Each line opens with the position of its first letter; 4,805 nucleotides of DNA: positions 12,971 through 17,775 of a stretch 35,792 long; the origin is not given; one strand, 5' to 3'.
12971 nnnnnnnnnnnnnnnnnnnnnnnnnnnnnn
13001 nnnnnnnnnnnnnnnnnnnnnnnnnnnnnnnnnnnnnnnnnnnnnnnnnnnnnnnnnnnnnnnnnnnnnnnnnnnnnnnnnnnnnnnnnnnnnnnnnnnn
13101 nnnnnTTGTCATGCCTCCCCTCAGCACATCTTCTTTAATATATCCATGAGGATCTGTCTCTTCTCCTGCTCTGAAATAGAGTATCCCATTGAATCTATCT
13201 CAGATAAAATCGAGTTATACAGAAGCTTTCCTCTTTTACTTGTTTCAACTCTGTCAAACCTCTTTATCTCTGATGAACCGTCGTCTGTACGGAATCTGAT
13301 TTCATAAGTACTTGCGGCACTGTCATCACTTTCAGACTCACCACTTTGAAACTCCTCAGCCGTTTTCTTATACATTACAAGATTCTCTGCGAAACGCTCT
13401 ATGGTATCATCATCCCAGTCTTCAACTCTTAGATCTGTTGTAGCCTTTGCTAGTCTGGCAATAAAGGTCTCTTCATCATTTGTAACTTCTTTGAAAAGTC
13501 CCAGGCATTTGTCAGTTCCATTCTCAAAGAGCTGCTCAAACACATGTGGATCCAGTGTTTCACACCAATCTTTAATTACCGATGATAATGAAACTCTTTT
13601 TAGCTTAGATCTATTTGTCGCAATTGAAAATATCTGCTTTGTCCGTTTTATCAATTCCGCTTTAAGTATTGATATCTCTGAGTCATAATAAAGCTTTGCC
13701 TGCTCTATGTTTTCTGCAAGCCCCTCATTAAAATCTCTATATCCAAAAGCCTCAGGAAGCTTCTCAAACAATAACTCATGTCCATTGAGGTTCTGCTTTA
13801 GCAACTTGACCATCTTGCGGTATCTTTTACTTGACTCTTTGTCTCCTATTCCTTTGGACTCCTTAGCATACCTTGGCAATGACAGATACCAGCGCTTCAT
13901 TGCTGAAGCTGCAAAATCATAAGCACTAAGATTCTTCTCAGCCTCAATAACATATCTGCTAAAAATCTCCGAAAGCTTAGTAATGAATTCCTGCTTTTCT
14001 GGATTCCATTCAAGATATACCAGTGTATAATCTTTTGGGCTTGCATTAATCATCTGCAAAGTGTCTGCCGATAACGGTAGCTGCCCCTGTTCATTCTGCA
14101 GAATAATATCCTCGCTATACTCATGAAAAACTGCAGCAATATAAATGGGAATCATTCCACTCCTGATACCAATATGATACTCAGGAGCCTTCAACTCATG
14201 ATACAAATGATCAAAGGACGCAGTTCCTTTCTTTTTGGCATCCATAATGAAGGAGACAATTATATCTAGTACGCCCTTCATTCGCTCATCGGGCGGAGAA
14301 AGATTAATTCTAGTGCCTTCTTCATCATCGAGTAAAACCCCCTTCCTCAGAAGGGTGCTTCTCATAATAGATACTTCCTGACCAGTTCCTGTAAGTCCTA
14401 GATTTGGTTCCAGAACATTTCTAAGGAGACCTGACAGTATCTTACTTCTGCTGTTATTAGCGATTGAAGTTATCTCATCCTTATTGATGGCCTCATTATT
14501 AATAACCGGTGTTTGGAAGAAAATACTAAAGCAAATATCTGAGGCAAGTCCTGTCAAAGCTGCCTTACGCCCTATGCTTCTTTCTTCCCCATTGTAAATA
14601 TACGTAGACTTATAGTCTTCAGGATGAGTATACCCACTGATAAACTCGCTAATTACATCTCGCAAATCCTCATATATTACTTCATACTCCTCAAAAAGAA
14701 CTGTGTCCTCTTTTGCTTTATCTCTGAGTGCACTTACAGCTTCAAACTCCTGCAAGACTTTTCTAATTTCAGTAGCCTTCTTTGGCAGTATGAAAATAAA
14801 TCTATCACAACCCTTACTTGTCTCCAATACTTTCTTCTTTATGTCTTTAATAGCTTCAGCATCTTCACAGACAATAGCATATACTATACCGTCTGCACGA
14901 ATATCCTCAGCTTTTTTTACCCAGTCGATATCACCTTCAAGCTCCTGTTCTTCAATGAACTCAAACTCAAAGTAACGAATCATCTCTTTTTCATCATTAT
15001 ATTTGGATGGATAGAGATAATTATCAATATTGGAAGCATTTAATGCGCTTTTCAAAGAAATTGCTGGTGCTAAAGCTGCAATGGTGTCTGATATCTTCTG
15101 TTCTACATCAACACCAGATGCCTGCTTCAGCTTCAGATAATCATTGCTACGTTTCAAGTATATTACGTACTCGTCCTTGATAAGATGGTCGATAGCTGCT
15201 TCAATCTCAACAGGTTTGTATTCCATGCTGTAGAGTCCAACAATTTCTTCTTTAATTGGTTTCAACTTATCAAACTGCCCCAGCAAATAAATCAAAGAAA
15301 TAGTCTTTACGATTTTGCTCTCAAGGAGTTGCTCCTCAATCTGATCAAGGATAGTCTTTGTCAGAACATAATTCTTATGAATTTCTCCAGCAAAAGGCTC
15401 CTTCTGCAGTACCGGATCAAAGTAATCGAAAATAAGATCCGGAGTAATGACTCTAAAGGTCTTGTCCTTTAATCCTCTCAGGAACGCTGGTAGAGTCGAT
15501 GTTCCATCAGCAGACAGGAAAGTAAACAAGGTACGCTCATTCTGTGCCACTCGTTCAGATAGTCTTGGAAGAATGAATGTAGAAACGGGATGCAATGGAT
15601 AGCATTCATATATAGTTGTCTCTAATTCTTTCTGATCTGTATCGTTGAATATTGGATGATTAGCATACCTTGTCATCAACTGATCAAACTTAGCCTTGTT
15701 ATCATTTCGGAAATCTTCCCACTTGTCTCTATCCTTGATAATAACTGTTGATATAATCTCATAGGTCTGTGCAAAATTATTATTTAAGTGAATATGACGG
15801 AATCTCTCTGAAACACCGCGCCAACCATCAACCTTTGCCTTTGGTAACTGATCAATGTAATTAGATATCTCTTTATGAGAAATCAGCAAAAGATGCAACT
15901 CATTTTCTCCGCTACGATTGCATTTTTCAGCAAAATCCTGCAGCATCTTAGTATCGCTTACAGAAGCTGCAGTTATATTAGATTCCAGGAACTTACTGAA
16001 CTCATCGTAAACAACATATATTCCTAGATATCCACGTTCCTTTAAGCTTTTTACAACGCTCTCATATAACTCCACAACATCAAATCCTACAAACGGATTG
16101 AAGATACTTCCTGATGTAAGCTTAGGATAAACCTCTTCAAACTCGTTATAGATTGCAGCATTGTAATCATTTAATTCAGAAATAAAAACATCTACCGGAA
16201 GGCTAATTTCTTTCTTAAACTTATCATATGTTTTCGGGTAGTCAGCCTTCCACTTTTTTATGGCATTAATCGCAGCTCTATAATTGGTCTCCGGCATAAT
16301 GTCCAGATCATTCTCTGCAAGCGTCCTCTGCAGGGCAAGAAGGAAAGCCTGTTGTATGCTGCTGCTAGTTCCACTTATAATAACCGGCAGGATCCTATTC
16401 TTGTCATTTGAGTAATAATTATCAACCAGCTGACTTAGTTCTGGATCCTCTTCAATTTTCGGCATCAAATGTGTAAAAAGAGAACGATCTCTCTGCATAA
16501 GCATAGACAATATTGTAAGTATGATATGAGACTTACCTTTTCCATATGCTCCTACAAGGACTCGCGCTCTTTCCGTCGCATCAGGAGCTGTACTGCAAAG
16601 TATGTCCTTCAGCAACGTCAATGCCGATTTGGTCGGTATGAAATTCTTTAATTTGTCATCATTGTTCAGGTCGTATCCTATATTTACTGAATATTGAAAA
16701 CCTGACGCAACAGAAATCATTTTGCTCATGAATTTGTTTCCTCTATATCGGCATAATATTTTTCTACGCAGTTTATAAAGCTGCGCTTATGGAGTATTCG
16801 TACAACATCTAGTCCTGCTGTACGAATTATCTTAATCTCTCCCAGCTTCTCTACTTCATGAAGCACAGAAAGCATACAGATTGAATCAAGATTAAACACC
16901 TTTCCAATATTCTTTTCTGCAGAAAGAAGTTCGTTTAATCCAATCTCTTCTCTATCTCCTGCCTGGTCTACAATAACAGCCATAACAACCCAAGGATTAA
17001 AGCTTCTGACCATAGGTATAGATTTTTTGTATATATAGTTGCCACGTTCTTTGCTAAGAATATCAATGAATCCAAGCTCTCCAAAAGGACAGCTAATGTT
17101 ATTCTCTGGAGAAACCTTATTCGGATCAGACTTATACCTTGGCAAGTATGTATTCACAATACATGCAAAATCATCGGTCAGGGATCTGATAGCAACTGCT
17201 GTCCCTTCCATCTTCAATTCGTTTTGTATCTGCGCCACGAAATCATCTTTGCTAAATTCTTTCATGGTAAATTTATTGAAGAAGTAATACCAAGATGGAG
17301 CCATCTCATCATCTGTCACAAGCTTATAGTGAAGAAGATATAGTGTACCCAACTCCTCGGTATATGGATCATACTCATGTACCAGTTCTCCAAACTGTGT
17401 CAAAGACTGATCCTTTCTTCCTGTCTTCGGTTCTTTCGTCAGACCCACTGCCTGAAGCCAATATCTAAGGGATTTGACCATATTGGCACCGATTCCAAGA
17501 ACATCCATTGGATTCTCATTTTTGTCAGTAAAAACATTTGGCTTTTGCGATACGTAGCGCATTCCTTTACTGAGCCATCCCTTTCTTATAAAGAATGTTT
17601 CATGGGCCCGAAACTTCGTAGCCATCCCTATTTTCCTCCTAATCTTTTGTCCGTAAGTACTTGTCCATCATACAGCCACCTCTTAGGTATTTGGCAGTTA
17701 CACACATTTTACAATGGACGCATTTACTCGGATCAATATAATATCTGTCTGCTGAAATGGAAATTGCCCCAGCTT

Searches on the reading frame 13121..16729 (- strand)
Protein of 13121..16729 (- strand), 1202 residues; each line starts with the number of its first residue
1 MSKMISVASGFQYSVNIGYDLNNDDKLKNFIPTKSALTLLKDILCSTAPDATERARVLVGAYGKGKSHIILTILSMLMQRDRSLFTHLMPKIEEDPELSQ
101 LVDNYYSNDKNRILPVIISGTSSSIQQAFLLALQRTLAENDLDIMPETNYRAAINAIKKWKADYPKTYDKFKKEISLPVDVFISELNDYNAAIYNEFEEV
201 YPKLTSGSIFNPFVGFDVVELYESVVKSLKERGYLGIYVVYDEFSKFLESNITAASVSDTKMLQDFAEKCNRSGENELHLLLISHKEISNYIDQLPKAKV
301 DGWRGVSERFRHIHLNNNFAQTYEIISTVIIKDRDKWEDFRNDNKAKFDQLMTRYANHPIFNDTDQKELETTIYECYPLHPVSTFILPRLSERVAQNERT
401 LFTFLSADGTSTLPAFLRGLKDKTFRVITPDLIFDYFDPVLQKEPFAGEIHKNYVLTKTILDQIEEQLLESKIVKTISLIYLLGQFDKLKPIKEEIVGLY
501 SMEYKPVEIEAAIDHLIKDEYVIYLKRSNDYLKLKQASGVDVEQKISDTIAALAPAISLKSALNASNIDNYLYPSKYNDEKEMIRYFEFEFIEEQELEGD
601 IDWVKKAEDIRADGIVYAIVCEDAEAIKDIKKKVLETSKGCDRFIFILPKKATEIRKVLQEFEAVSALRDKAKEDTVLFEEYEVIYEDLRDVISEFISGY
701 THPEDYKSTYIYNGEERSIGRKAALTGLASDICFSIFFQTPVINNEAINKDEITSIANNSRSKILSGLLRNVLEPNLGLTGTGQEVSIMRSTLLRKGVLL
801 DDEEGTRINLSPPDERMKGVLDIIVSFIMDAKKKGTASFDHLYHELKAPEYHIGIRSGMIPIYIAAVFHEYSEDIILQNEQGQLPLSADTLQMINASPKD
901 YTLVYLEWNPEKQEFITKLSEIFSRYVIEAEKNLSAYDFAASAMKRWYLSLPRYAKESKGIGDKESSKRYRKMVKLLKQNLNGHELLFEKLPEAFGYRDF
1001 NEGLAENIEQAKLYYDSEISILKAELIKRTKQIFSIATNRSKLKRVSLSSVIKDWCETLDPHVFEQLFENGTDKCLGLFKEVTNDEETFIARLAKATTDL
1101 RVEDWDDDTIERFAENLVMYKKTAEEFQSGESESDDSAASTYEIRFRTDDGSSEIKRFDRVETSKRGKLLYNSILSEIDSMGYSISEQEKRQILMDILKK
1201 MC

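Call 7: search_protein_families(library=pfam, proteins=[window:13121-16729:-], max_evalue=0.001)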
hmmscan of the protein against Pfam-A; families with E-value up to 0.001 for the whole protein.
window:13121-16729:- (1202 aa): 0 families

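Call 90: search_protein_families(library=padloc, proteins=[window:13121-16729:-], max_evalue=0.00001)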
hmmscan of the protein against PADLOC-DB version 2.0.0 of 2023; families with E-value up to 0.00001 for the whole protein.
window:13121-16729:- (1202 aa): 15 families
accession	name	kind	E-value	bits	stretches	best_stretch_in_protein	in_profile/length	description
PDLC02779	SspC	-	3.8e-134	446.8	2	216-1124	159-1048/1054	SspC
PDLC02781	SspC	-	5.5e-107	356.9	2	225-1155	161-1083/1104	SspC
PDLC02775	SspC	-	3.4e-102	340.9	2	217-1128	170-1060/1064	SspC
PDLC02778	SspC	-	2.1e-94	315.1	2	218-1117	147-1037/1053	SspC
PDLC02780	SspC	-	4.7e-88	294.3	2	221-1033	148-945/1045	SspC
PDLC02776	SspC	-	1.1e-64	216.7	1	237-1146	122-1008/1039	SspC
PDLC02777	SspC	-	2.4e-63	212.7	2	218-1117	152-1033/1097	SspC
PDLC02774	SspC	-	5.2e-58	194.7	1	217-996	135-901/1065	SspC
PDLC02770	SspC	-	4.9e-44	148.7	1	233-1070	161-985/1047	SspC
PDLC02478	BrxC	-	1.2e-41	140.4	1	212-879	161-827/1108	BrxC-PglY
PDLC02773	SspC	-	1.1e-32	111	1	236-882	150-777/1011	SspC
PDLC02772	SspC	-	3.8e-26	89.3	1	219-1001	161-953/1123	SspC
PDLC02771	SspC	-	4.7e-24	82.7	2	225-417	163-378/828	SspC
PDLC02475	BrxC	-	2.2e-10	36.9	1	226-484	236-478/937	BrxC-PglY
PDLC02480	BrxC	-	7e-10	34.8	1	29-437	32-428/1389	BrxC-PglY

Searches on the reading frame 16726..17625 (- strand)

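Call 7: search_protein_families(library=pfam, proteins=[window:16726-17625:-], max_evalue=0.001)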
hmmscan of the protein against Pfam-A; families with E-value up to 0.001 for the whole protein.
window:16726-17625:- (299 aa): 1 family
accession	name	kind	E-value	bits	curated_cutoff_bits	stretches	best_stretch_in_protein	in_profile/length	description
PF13182.11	DUF4007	-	1e-81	274.7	27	1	5-291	1-288/288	Protein of unknown function (DUF4007)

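Call 90: search_protein_families(library=padloc, proteins=[window:16726-17625:-], max_evalue=0.00001)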
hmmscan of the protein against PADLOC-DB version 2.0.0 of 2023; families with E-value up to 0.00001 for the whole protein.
window:16726-17625:- (299 aa): 10 families
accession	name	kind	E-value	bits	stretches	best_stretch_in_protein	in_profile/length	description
PDLC02768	SspB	-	1.4e-57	193.3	1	4-280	2-282/295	SspB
PDLC02769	SspB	-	2.2e-50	169.6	1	4-275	2-277/282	SspB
PDLC02766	SspB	-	4.9e-49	165.2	1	4-265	2-270/285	SspB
PDLC02762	SspB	-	1.6e-47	160.2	1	4-291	2-291/293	SspB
PDLC02760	SspB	-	2.5e-41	140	1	4-259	3-251/269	SspB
PDLC02764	SspB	-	3e-37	126.5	1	5-268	1-261/276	SspB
PDLC02763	SspB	-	5.9e-25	86.5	1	4-268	6-253/279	SspB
PDLC02765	SspB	-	9.8e-23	79.6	1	4-273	3-281/292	SspB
PDLC02767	SspB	-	8e-15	53.3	1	3-138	6-140/295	SspB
PDLC02761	SspB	-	9.3e-09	33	1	82-151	111-180/340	SspB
